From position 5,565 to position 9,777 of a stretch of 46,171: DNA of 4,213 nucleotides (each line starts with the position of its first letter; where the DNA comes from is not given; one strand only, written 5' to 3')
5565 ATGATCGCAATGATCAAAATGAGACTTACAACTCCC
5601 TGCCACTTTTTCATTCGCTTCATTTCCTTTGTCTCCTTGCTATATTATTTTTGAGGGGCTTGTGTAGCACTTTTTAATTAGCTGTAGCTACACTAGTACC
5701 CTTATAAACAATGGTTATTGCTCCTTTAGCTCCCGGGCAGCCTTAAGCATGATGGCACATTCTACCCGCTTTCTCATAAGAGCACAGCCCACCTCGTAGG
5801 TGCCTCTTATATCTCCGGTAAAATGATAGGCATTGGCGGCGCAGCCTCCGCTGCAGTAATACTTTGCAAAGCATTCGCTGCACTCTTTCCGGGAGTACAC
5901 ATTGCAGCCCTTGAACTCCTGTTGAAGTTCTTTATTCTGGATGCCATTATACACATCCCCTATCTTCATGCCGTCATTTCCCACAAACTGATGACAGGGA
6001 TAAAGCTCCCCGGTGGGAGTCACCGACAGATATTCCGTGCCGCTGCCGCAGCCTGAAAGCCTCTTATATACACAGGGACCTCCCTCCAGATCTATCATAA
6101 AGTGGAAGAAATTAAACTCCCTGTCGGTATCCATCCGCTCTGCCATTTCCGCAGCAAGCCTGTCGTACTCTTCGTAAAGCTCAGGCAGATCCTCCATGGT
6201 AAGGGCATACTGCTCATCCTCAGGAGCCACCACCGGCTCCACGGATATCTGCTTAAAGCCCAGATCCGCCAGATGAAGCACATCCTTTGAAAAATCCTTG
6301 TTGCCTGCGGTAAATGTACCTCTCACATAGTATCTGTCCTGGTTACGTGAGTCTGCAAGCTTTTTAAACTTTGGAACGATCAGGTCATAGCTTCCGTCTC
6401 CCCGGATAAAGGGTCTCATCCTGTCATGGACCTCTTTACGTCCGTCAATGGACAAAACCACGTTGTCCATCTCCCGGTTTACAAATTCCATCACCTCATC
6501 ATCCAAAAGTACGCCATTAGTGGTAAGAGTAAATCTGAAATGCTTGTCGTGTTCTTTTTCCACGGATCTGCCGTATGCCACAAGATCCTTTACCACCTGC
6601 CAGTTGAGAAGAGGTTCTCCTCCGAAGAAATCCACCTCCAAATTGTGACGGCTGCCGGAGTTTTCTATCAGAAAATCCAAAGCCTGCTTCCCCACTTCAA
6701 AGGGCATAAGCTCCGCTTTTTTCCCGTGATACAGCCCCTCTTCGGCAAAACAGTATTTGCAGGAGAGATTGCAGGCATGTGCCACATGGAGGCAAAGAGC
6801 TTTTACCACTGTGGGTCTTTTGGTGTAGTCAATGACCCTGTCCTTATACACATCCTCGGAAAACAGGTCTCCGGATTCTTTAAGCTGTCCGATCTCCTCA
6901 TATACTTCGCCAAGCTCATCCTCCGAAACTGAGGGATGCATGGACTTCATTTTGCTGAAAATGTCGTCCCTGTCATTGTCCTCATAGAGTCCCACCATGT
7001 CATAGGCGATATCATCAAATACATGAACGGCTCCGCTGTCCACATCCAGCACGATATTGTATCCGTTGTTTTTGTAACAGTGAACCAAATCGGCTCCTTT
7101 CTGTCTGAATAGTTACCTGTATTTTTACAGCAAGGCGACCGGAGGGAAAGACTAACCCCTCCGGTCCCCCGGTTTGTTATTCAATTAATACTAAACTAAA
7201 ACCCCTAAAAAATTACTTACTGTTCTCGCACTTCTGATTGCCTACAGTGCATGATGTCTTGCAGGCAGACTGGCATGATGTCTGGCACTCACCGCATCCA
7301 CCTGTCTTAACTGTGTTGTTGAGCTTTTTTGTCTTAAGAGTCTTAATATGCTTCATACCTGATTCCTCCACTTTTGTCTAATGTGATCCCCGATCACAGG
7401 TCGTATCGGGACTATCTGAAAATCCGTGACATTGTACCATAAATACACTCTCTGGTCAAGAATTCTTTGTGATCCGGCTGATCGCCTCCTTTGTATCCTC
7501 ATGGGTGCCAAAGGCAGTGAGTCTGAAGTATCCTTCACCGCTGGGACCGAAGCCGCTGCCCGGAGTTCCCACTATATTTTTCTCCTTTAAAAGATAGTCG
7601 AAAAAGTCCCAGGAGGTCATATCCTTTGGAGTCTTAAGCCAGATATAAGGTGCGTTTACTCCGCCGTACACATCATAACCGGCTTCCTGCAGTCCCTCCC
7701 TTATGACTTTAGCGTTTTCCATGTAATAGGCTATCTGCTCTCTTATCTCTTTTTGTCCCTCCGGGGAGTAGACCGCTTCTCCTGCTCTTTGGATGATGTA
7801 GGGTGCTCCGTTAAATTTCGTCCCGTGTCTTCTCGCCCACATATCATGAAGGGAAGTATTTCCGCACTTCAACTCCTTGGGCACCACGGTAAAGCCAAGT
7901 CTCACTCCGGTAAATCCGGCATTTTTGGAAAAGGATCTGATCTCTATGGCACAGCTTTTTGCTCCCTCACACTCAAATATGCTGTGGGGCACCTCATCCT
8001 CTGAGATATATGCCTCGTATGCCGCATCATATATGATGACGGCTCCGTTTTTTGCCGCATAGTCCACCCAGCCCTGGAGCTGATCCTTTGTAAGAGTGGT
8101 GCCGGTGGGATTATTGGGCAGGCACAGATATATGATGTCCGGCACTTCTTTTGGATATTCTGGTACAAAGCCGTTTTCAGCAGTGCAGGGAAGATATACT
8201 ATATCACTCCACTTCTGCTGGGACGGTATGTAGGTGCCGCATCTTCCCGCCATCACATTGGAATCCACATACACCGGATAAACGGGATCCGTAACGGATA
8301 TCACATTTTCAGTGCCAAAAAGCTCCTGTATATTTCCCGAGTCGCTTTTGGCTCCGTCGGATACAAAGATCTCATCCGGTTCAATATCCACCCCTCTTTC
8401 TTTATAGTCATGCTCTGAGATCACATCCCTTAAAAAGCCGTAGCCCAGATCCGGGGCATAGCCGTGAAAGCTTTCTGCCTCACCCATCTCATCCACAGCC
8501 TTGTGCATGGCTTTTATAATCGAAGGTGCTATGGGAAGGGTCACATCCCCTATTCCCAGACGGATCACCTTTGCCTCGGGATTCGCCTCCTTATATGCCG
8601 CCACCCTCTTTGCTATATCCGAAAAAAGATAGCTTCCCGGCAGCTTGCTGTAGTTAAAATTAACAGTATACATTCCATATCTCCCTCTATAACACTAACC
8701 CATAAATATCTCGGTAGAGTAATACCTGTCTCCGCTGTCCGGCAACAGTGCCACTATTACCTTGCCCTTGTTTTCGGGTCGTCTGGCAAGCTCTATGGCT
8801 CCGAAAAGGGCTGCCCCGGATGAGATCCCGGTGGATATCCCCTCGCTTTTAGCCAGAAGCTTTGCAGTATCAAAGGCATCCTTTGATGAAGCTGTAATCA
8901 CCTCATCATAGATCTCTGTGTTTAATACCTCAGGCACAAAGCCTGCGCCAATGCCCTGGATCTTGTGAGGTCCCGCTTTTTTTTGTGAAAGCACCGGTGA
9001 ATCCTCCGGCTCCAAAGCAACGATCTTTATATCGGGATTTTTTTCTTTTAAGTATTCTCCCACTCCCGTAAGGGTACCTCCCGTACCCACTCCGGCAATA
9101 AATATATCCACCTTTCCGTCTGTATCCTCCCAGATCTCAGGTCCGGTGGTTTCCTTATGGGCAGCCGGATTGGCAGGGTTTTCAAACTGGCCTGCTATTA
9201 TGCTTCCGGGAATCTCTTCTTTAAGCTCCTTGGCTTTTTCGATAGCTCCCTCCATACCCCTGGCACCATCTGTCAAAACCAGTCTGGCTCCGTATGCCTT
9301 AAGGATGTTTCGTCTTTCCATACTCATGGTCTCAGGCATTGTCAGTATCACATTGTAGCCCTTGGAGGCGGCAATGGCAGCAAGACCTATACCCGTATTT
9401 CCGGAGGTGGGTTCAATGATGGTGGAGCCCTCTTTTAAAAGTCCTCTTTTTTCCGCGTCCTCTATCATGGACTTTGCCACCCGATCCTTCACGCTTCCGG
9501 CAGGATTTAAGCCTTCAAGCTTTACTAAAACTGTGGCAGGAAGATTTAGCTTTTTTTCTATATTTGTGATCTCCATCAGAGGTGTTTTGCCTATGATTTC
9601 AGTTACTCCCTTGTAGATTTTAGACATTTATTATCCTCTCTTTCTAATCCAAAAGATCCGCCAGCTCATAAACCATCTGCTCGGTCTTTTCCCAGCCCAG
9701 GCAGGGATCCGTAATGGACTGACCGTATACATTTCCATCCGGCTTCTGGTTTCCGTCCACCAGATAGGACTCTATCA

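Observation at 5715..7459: Unlisted 47-aa six-cysteine SCIFF ranthipeptide precursor with its radical-SAM/SPASM maturase, with no export, protease or immunity partners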

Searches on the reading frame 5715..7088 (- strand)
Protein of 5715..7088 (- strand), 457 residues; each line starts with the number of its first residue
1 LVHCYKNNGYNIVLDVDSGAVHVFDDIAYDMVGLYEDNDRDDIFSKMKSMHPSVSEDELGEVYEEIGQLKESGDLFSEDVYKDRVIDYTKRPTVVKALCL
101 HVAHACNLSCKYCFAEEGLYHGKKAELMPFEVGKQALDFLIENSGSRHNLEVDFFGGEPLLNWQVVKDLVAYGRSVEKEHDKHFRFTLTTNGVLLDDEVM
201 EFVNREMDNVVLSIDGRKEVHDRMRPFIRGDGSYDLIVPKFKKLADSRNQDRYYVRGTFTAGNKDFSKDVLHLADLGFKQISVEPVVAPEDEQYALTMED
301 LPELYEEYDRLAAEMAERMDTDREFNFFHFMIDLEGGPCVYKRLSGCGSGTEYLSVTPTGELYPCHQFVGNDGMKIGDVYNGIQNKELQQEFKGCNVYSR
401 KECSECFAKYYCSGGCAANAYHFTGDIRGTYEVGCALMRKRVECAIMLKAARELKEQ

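Call 3: search_protein_families(library=ncbifam, proteins=[window:5715-7088:-], max_evalue=0.01)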
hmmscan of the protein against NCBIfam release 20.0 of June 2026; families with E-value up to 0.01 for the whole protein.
window:5715-7088:- (457 aa): 75 families (the best 25 are shown)
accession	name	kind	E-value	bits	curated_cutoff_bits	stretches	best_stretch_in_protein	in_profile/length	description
TIGR03974.1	rSAM_six_Cys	equivalog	5.8e-229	760.5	425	1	2-451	1-451/451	thioether cross-link-forming SCIFF peptide maturase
NF040492.1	not_ScfB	exception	2.6e-173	577.1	855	1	2-450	4-449/450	ScfB-related radical SAM/SPASM orphan maturase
NF047865.1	rSAM_PapB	equivalog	9.1e-84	281.5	340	1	95-428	2-328/330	PapB family radical SAM/SPASM ranthipeptide maturase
TIGR04064.1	rSAM_nif11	equivalog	5.4e-79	266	518.7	1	74-448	57-432/459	nif11-like peptide radical SAM maturase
TIGR03906.1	quino_hemo_SAM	equivalog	7.5e-79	265.5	453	1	3-446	4-444/467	quinohemoprotein amine dehydrogenase maturation protein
TIGR04068.1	rSAM_ocin_clost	equivalog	8.9e-48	163.3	500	2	54-246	44-234/462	Cys-rich peptide radical SAM maturase CcpM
TIGR04280.1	geopep_mat_rSAM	hypoth_equivalog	2.8e-38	132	400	2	85-246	73-232/428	geopeptide radical SAM maturase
TIGR04115.1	rSAM_Cxxx_rpt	equivalog_domain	1.3e-37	130.2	350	1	96-442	2-353/359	radical SAM peptide maturase, CXXX-repeat target family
NF041298.1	rSAM_mat_DynA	equivalog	1.6e-32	112.9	450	1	103-429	8-334/356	dynobactin maturation radical SAM/SPASM protein DynA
TIGR03978.1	rSAM_paired_1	equivalog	1.6e-32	112.9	370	1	96-430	82-430/466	His-Xaa-Ser system radical SAM maturase HxsB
TIGR04463.1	rSAM_vs_C_rich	equivalog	1.2e-31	109.9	525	1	10-438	1-416/438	TIGR04463 family radical SAM/SPASM RiPP maturase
NF035951.1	rSAM_RumMC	equivalog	1.2e-30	106.7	720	1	11-245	26-260/510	RumMC family radical SAM sactipeptide maturase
TIGR03942.1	sulfatase_rSAM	equivalog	4.8e-30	104.8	349.45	1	102-426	7-334/363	anaerobic sulfatase maturase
NF038107.1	rSAM_NF038107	equivalog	6.3e-30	104.3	600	1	69-429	54-413/444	Cys-every-fifth radical SAM/SPASM peptide maturase CefB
NF038170.1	lachnocin_rSAM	equivalog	2.2e-27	96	550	1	94-413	74-392/440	lachnocin radical SAM maturase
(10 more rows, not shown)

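Call 4: search_protein_families(library=pfam, proteins=[window:5715-7088:-], max_evalue=0.01)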
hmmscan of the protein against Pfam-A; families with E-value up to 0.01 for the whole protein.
window:5715-7088:- (457 aa): 3 families
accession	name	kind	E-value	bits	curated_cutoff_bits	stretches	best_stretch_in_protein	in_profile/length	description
PF04055.27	Radical_SAM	-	3.3e-14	53.8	29.5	1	103-245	4-137/166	Radical SAM superfamily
PF13353.11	Fer4_12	-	2.4e-11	44.5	22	1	99-226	8-124/137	4Fe-4S single cluster domain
PF13186.11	SPASM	-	8e-05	23.3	21.5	1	347-406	1-66/67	Iron-sulfur cluster-binding domain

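Call 15: search_solved_structures(query=window:5715-7088:-, max_evalue=1e-10, show_alignments=1)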
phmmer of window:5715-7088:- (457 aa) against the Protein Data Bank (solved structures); distinct sequences matched with E-value up to 1e-10: 2.
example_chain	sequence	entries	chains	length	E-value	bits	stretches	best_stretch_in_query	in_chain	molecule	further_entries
5wgg_A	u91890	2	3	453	1.6e-176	590.9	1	1-451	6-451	Radical SAM domain protein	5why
8vpo_A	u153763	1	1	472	2.1e-12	49.8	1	8-233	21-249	Radical SAM core domain-containing protein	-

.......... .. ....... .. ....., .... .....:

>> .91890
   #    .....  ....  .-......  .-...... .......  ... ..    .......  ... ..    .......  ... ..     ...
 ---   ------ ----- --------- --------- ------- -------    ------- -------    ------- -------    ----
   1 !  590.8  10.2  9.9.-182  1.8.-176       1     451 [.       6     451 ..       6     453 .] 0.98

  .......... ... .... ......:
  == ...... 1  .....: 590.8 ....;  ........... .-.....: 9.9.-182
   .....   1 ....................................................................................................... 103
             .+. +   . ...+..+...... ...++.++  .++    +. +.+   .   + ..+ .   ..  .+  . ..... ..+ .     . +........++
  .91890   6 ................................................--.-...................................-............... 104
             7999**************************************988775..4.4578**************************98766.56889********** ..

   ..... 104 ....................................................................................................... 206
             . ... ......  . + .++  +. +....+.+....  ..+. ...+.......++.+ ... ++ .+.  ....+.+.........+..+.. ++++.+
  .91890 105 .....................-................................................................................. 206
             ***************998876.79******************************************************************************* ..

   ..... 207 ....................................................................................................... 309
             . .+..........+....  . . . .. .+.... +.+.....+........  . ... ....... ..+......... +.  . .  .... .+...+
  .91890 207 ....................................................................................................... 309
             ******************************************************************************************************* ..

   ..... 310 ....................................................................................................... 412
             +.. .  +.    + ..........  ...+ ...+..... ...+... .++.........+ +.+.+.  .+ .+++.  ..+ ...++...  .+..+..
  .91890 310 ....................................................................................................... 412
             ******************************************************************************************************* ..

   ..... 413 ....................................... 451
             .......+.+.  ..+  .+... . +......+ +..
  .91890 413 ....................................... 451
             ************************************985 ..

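Call 20: find_homologous_proteins(query=window:5715-7088:-, max_evalue=1e-30)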
Query window:5715-7088:- (457 aa): 8000 proteins with E <= 1e-30 among 8000 candidates; the best 120 are listed.
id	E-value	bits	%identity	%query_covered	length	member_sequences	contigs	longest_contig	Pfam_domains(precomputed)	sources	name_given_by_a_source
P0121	0.0e+0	1065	100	100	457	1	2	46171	PF04055.28,PF13353.12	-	-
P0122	3.0e-268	908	84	99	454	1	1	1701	PF04055.28,PF13353.12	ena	-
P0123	4.0e-265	898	83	99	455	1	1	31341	PF04055.28,PF13353.12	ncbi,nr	ncbi:MAG: thioether cross-link-forming SCIFF peptide maturase [Lachnospiraceae bacterium]|nr:thioeth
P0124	1.7e-263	893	82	99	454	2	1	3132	PF04055.28,PF13353.12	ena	-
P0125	2.7e-259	879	81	100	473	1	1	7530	PF04055.28,PF13353.12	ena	-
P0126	6.4e-258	874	82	99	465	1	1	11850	PF04055.28,PF13353.12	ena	-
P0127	3.3e-254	862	79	99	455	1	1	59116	PF04055.28,PF13353.12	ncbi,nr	ncbi:MAG: thioether cross-link-forming SCIFF peptide maturase [Lachnospiraceae bacterium]|nr:thioeth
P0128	2.1e-252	856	82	96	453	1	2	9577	PF04055.28,PF13353.12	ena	-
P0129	2.4e-250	849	81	96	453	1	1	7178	PF04055.28,PF13353.12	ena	-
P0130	3.6e-247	839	77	99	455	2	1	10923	PF04055.28,PF13353.12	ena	-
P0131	6.6e-247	838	76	100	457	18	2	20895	PF04055.28,PF13353.12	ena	-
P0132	6.5e-244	828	75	99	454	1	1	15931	PF04055.28,PF13353.12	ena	-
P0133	2.4e-243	826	75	99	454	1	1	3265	PF04055.28,PF13353.12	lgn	-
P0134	4.0e-243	825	75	99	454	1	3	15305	PF04055.28,PF13353.12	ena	-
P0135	8.1e-243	824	75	99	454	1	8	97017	PF04055.28,PF13353.12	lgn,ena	-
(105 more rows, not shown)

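Call 22: find_related_loci(query=A1, collection=genome_contigs, flank=7000)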
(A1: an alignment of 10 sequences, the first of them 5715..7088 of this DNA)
Query A1 (457 aa) in genome_contigs; peptide patterns used: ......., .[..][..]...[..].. (x = any residue, [..] = any of these).
600 stretches matched a pattern (row limit reached: there are more); 574 encode a relative of the query (tblastn E <= 1e-3); the best 80 are kept; 80 distinct loci.
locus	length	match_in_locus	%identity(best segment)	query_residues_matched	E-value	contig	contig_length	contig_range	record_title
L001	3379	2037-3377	82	1-447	0e+0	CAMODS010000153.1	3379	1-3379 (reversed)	MAG: uncultured Lachnospiraceae bacterium isolate SRR873606_bin.92_metaWRAP_v1.3_MAG genome assembly, contig: NODE_99218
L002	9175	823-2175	74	1-451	0e+0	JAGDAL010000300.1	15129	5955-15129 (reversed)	MAG: Lachnospiraceae bacterium isolate RGIG10289 Yak_Rumen.Co__c6685548, whole genome shotgun sequence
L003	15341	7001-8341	69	1-451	0e+0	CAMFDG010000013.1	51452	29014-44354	MAG: uncultured Lachnospiraceae bacterium isolate SRR11489788_bin.42_metaWRAP_v1.3_MAG genome assembly, contig: ERZ11466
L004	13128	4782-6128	69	1-449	0e+0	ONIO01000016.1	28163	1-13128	uncultured Lachnospiraceae bacterium isolate RUG336 genome assembly, contig: scaffold_1456, whole genome shotgun sequenc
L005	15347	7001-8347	69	1-451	0e+0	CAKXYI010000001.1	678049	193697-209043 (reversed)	MAG: uncultured Lachnospiraceae bacterium isolate REFINED_METABAT215_TOP10_CONTIGS_1500_ASSEMBLY_K77_MERGED__Hadza_MoBio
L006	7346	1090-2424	70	1-449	0e+0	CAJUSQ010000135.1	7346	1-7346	MAG TPA_asm: uncultured Lachnospiraceae bacterium isolate MGBC165061 genome assembly, contig: MGBC165061.135, whole geno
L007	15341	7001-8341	69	1-451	0e+0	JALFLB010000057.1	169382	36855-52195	MAG: Agathobacter sp. isolate SUG778 k141_370277, whole genome shotgun sequence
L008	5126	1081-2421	70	1-451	0e+0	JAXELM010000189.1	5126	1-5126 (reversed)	MAG: Agathobacter sp. isolate SUG2637 k141_5873500, whole genome shotgun sequence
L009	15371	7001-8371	67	1-456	0e+0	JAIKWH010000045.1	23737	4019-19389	MAG: Pseudobutyrivibrio sp. isolate RUI423 k141_765917_flag=0_multi=52.8951_len=23737, whole genome shotgun sequence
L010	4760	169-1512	69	1-451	0e+0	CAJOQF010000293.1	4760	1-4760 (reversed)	uncultured Eubacterium sp. isolate Rumen_Coassembly_mag_266 genome assembly, contig: k87_22140282, whole genome shotgun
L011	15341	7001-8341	69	1-451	0e+0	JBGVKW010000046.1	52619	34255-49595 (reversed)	MAG: Agathobacter sp. isolate fecal_MAG_296 fecal_MAG_296_contig_0046, whole genome shotgun sequence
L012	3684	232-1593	68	1-456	0e+0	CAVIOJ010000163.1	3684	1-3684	Lachnospiraceae bacterium isolate H07616-L1_cleanbin_000055 genome assembly, contig: Spades_H07616-L1_contig_16418, whol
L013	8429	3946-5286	71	1-451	0e+0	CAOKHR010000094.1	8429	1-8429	MAG TPA_asm: uncultured Lachnospiraceae bacterium isolate SRR17684636_bin.24_metawrap_v1.3_MAG genome assembly, contig:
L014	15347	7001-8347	69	1-451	0e+0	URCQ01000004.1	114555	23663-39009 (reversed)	uncultured Pseudobutyrivibrio sp. isolate UMGS881 genome assembly, contig: NODE_5_length_114555_cov_22.914393, whole gen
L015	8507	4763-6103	68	1-451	0e+0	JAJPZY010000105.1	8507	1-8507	MAG: Clostridiales bacterium isolate BH.4_7 NODE_1687_length_8507_cov_20.370563, whole genome shotgun sequence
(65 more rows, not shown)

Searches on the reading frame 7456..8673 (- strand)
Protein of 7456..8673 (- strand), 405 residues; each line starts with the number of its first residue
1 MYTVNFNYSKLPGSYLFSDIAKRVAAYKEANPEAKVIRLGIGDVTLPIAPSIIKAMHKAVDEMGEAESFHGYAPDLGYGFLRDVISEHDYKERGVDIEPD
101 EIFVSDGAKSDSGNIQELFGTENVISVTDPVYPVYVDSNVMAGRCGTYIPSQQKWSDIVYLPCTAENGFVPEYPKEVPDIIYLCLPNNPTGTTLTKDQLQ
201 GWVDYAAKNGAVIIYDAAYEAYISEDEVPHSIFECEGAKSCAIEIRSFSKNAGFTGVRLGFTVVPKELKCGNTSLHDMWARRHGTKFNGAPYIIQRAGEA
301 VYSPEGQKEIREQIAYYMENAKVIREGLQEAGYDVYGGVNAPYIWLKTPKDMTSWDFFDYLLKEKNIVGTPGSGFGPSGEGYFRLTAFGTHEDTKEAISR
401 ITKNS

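Call 8: search_protein_families(library=pfam, proteins=[window:7456-8673:-], max_evalue=0.00001)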
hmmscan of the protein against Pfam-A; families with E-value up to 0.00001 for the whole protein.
window:7456-8673:- (405 aa): 1 family
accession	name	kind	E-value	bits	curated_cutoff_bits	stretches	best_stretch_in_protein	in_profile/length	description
PF00155.27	Aminotran_1_2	-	1.4e-35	123.6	19.7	1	35-401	2-361/361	Aminotransferase class I and II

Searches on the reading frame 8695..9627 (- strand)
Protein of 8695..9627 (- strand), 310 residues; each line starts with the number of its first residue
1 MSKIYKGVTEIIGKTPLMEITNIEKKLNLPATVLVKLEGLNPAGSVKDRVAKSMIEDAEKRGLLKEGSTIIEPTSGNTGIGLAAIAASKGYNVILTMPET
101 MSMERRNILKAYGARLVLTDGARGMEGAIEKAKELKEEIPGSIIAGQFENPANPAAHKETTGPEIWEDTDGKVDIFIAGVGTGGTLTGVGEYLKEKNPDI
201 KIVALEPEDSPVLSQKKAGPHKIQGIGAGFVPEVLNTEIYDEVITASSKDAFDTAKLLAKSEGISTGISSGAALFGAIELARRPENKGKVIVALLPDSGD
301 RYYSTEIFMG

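Call 8: search_protein_families(library=pfam, proteins=[window:8695-9627:-], max_evalue=0.00001)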
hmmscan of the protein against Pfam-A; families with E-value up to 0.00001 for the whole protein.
window:8695-9627:- (310 aa): 1 family
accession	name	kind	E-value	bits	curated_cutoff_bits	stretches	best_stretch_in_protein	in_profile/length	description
PF00291.31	PALP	-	1.6e-80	271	35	1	9-297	2-295/295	Pyridoxal-phosphate dependent enzyme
